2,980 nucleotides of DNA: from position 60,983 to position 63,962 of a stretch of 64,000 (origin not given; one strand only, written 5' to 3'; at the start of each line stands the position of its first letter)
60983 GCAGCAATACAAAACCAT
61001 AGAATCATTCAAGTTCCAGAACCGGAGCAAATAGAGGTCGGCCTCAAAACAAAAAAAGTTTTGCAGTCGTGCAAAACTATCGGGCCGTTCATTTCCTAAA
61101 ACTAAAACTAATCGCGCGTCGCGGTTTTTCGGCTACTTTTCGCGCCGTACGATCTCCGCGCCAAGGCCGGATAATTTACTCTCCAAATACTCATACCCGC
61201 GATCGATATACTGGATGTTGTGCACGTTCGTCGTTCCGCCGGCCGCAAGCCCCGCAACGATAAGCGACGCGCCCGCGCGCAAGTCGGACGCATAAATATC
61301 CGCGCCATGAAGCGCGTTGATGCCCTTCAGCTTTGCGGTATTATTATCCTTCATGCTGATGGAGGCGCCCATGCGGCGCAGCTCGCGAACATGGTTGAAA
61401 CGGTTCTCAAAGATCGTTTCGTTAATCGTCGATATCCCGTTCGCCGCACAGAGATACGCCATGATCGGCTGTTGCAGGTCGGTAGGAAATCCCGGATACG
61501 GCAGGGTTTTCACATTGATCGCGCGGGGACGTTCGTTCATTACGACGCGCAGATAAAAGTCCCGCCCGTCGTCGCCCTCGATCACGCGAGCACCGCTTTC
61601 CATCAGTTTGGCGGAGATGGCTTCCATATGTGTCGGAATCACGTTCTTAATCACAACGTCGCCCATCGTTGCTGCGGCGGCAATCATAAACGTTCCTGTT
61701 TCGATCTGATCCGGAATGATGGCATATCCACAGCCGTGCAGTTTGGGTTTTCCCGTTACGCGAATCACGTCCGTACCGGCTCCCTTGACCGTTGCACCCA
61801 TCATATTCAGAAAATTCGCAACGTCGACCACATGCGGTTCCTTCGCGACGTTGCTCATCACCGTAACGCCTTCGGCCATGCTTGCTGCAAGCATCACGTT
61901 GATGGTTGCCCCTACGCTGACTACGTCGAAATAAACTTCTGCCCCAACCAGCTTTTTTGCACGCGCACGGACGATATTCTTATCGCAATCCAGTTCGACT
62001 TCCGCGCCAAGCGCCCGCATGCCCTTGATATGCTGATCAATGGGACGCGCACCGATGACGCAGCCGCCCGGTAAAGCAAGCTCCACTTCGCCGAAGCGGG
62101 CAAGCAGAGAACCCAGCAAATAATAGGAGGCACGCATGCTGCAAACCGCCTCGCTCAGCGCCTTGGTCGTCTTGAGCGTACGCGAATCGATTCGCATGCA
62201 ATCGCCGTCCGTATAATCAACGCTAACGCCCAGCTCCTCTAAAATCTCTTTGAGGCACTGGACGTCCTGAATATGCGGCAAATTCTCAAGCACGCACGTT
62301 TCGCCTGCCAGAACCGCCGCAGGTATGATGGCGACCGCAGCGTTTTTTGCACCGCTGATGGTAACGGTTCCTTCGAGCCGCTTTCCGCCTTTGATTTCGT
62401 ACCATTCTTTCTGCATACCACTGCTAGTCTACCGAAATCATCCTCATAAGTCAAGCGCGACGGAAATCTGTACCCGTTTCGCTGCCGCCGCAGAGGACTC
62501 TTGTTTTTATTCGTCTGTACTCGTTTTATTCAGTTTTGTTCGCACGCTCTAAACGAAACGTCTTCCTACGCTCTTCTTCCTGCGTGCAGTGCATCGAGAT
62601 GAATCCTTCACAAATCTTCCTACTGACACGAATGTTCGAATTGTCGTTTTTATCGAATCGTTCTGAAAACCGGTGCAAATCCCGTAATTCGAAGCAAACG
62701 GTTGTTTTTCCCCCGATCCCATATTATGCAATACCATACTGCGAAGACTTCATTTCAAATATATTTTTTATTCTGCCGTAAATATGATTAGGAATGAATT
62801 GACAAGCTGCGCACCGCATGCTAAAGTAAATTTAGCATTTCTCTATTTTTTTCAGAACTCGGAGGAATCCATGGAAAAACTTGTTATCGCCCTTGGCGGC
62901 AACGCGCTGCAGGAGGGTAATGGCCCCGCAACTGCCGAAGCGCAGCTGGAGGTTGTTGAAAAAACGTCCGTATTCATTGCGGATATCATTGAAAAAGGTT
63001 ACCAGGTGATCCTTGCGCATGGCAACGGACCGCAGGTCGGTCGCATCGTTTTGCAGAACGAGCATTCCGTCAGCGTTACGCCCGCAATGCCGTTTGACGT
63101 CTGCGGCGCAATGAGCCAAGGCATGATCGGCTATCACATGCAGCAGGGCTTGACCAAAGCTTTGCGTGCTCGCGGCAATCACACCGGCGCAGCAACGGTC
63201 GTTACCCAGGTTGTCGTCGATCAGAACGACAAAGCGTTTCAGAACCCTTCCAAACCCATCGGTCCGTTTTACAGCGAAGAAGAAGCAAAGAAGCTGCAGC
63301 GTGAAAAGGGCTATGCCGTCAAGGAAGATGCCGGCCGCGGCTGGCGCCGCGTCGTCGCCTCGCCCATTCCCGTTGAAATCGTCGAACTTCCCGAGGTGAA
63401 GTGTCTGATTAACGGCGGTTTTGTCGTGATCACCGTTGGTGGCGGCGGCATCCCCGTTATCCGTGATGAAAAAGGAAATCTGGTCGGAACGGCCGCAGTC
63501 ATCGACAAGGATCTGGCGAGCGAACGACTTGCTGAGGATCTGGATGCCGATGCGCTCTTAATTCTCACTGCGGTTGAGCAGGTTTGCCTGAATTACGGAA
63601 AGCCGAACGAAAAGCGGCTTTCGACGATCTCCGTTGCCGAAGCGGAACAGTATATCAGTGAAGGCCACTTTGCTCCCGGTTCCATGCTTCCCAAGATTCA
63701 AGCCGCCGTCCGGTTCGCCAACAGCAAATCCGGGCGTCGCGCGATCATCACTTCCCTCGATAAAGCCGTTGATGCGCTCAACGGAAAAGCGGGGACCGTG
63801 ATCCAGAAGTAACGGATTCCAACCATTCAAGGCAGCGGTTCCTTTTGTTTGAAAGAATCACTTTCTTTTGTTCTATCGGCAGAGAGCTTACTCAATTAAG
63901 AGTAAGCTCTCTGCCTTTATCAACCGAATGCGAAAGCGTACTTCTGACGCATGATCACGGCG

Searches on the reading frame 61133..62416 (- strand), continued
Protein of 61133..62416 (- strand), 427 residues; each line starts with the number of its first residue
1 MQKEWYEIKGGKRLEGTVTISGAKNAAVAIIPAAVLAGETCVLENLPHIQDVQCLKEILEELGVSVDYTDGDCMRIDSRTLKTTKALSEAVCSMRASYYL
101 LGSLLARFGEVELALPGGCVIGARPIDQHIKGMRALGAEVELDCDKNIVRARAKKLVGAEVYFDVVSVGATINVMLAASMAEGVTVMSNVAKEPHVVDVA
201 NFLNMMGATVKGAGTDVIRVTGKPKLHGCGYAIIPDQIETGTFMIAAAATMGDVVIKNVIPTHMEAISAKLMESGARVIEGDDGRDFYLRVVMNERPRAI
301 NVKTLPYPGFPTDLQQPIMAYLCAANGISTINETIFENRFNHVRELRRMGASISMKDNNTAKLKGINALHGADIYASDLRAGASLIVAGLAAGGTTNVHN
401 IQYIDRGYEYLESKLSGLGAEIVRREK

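Call 49: find_encoding_contigs(protein=P0042, flank=4000, max_places=1)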
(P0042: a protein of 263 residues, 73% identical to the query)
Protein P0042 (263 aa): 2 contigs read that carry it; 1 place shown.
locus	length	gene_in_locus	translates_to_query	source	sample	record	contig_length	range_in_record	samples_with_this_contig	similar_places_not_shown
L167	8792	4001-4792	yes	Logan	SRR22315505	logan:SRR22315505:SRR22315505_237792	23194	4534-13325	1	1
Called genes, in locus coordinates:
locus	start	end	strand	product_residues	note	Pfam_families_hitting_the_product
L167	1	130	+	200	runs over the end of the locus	PF10502:Peptidase_S26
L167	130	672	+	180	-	PF10502:Peptidase_S26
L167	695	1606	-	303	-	-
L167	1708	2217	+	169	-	-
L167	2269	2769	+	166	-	-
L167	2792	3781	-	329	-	PF09992:NAGPA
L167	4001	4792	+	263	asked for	PF00072:Response_reg, PF08769:Spo0A_C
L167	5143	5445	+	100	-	-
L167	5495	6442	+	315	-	PF01297:ZnuA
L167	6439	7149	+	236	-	PF00005:ABC_tran, PF02463:SMC_N (weak), PF13304:AAA_21 (faint)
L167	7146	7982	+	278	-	PF00950:ABC-3, PF01032:FecCD (weak)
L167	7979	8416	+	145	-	PF21537:DUF1980_C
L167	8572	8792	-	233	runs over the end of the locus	PF00657:Lipase_GDSL, PF13472:Lipase_GDSL_2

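Call 50: find_encoding_contigs(protein=P0063, flank=4000, max_places=1)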
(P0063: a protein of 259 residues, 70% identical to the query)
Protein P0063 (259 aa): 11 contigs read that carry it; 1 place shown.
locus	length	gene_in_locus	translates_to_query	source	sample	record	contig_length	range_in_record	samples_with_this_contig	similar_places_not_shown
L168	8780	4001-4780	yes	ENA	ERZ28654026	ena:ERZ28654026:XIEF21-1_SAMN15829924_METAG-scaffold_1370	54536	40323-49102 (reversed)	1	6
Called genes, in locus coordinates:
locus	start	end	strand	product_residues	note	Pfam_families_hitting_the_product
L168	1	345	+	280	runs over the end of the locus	PF02645:DegV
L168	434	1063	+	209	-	PF02589:LUD_dom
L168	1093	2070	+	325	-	-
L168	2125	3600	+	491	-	PF01554:MatE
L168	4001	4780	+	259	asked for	PF00072:Response_reg, PF08769:Spo0A_C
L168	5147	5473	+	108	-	PF22600:MTPAP-like_central (weak), PF01909:NTP_transf_2, PF18765:Polbeta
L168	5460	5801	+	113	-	PF01934:HepT-like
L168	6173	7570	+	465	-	PF03448:MgtE_N, PF00571:CBS, PF01769:MgtE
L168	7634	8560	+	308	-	PF00696:AA_kinase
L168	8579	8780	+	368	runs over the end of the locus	PF01757:Acyl_transf_3, PF07786:HGSNAT_cat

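Call 51: find_encoding_contigs(protein=P0100, flank=4000, max_places=1)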
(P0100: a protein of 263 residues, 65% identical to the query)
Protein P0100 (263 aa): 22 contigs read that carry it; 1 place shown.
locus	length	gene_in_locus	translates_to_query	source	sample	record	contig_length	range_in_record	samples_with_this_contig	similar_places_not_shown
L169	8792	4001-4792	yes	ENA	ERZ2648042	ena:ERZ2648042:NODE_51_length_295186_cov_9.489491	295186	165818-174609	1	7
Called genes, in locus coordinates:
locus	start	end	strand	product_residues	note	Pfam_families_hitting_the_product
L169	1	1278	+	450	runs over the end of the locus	PF04466:Terminase_3, PF03237:Terminase_6N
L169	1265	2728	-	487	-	PF03816:LytR_cpsA_psr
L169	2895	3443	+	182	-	PF01966:HD (weak)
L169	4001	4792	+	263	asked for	PF00072:Response_reg, PF08769:Spo0A_C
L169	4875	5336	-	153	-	PF01243:PNPOx_N, PF12900:Pyridox_ox_2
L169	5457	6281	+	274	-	PF07934:OGG_N, PF00730:HhH-GPD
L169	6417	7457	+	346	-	PF08240:ADH_N, PF16912:Glu_dehyd_C, PF00107:ADH_zinc_N, PF13602:ADH_zinc_N_2 (weak)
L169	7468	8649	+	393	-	PF00155:Aminotran_1_2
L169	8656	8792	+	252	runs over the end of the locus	PF02353:CMAS (weak), PF03848:TehB (weak), PF05175:MTS (weak), PF13489:Methyltransf_23, PF13847:Methyltransf_31, PF08241:Methyltransf_11, PF08242:Methyltransf_12, PF13649:Methyltransf_25, +3 more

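Call 52: find_encoding_contigs(protein=P0101, flank=4000, max_places=2)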
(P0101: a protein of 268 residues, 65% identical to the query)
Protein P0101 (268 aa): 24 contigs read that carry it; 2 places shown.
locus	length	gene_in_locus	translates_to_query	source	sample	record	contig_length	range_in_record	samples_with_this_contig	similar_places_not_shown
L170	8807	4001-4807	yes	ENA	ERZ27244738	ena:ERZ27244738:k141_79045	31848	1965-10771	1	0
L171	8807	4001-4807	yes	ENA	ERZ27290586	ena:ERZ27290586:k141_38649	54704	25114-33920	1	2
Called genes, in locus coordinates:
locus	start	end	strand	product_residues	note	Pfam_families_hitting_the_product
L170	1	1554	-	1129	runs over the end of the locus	PF02687:FtsX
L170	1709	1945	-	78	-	PF08282:Hydrolase_3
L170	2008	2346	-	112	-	PF08282:Hydrolase_3 (weak)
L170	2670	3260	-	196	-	PF12822:ECF_trnsprt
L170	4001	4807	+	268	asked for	PF00072:Response_reg, PF08769:Spo0A_C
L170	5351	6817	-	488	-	-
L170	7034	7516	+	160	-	PF00293:NUDIX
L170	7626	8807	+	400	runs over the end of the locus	-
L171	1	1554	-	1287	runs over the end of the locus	PF02687:FtsX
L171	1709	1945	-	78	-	PF08282:Hydrolase_3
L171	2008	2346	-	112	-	PF08282:Hydrolase_3 (weak)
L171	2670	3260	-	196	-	PF12822:ECF_trnsprt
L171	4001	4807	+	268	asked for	PF00072:Response_reg, PF08769:Spo0A_C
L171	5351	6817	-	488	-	-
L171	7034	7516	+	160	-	PF00293:NUDIX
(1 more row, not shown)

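Call 55: find_encoding_contigs(protein=P0024, flank=4000, max_places=1)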
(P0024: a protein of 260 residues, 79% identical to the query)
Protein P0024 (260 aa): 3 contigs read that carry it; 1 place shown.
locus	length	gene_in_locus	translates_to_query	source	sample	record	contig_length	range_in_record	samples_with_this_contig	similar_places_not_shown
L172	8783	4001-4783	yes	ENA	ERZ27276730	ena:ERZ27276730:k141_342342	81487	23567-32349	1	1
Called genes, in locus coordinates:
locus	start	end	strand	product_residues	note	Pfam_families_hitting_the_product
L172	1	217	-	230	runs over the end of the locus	PF00899:ThiF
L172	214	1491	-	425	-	PF00849:PseudoU_synth_2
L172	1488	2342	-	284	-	PF10672:Methyltrans_SAM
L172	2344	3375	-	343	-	PF03706:LPG_synthase_TM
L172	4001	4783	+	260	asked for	PF00072:Response_reg, PF08769:Spo0A_C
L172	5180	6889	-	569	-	PF02585:PIG-L, PF09992:NAGPA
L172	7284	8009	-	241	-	PF02146:SIR2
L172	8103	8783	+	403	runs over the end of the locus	PF01979:Amidohydro_1, PF07969:Amidohydro_3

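Call 56: find_encoding_contigs(protein=P0066, flank=4000, max_places=1)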
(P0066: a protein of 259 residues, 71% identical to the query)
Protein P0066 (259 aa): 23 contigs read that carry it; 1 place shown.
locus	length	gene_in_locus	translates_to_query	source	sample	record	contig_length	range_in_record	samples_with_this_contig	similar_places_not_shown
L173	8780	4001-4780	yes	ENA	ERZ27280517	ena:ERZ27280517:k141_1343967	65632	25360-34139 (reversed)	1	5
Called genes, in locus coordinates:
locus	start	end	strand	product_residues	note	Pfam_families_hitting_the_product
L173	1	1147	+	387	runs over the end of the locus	PF03825:Nuc_H_symport, PF07690:MFS_1, PF12832:MFS_1_like, PF07690:MFS_1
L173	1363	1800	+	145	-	PF00011:HSP20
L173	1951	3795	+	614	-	-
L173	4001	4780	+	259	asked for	PF00072:Response_reg, PF08769:Spo0A_C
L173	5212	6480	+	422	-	PF27998:ArabinogalactanP (faint), PF00933:Glyco_hydro_3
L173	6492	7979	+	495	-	PF08903:DUF1846, PF20921:DUF1846_C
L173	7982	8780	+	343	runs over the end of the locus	-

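Call 57: find_encoding_contigs(protein=P0085, flank=4000, max_places=1)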
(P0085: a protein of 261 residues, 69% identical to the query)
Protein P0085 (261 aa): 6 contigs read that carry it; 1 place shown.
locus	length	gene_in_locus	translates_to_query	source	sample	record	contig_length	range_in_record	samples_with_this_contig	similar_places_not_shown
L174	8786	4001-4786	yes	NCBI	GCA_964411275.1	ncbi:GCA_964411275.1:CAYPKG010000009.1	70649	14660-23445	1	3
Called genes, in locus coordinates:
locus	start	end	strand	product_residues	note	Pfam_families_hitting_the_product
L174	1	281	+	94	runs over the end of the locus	PF04071:zf-like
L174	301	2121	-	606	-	PF00009:GTP_EFTU, PF01926:MMR_HSR1 (weak), PF22042:EF-G_D2 (weak), PF03144:GTP_EFTU_D2, PF00679:EFG_C, PF21018:BipA_C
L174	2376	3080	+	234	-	PF04203:Sortase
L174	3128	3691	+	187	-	PF01966:HD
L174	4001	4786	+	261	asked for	PF00072:Response_reg, PF08769:Spo0A_C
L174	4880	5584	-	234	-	PF04298:Zn_peptidase_2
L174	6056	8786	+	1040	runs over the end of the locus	PF00133:tRNA-synt_1, PF01406:tRNA-synt_1e (faint), PF09334:tRNA-synt_1g, PF08264:Anticodon_1, PF19302:DUF5915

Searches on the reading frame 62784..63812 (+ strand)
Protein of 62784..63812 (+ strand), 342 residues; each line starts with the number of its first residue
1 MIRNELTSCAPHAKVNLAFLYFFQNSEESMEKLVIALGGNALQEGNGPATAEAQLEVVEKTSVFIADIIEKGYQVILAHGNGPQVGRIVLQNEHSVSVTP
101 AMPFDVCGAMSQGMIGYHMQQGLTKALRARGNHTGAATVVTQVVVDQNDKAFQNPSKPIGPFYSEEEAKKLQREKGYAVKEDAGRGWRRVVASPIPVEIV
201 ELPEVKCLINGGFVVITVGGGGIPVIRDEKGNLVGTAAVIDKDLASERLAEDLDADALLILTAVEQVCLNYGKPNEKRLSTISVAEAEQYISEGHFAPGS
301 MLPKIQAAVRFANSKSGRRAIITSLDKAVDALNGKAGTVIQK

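Call 7: search_protein_families(library=ncbifam, proteins=[window:62784-63812:+])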
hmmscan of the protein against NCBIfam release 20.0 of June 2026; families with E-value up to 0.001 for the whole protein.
window:62784-63812:+ (342 aa): 8 families
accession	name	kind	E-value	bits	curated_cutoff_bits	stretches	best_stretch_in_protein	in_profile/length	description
TIGR00746.1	arcC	equivalog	2.4e-128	427.5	358.25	1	32-341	2-308/309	carbamate kinase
NF009007.0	PRK12352.1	subfamily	1.2e-117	392.4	266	1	31-341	3-314/316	carbamate kinase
NF009008.0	PRK12354.1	subfamily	2.4e-99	332.4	361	1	32-341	2-299/308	carbamate kinase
NF006926.0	PRK09411.1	equivalog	2.2e-73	247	416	1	30-341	1-296/297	carbamate kinase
TIGR00761.1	argB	equivalog_domain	6.8e-11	42.1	151.3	1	221-316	135-226/231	acetylglutamate kinase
NF010659.0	PRK14058.1-1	equivalog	2.7e-06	26.7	223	1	212-340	141-266/267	[LysW]-aminoadipate kinase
NF010661.0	PRK14058.1-3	equivalog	0.0001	21.5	251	1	179-338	119-269/283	acetylglutamate/acetylaminoadipate kinase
NF010662.0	PRK14058.1-4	equivalog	0.00083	18.6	194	0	236-341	164-262/264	[LysW]-aminoadipate/[LysW]-glutamate kinase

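Call 10: find_encoding_contigs(protein=window:62784-63812:+, flank=10000, max_places=6)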
Protein window:62784-63812:+ (342 aa): no gene with exactly this product is on record in the collection.
